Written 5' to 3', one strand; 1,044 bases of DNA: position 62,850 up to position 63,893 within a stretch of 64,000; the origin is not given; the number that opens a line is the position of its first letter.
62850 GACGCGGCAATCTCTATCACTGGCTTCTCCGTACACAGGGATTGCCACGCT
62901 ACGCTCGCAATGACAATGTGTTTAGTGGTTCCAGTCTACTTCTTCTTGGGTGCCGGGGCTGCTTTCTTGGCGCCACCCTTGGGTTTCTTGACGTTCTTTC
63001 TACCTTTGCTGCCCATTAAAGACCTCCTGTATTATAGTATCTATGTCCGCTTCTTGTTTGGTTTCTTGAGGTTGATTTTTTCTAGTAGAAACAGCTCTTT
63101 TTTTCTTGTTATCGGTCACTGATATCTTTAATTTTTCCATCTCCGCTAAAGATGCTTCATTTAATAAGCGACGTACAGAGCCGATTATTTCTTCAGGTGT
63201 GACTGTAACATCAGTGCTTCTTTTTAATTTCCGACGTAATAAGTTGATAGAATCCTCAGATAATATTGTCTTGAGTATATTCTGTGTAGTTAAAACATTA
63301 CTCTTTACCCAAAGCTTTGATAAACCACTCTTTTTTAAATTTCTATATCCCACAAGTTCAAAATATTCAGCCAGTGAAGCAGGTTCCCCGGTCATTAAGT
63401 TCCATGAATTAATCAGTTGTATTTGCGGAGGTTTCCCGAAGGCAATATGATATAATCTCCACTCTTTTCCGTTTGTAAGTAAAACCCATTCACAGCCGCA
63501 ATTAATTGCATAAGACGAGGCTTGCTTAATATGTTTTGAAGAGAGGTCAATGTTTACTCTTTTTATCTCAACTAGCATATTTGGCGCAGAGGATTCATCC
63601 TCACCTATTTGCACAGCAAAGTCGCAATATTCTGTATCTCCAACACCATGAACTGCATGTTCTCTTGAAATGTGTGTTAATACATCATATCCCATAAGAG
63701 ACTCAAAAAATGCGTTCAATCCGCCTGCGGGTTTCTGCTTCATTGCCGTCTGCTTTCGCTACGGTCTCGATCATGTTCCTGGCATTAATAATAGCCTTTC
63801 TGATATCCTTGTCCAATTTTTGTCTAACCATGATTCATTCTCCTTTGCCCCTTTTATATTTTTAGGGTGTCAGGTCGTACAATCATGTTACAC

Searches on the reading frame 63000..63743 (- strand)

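Call 54: search_protein_families(library=pfam, proteins=[window:63000-63743:-], max_evalue=0.00001)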
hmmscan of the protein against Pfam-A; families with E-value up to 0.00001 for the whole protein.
window:63000-63743:- (247 aa): 1 family
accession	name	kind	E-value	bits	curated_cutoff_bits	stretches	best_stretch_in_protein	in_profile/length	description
PF13588.12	HSDR_N_2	-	3.7e-11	43.5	25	1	23-102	22-98/110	Type I restriction enzyme R protein N terminus (HSDR_N)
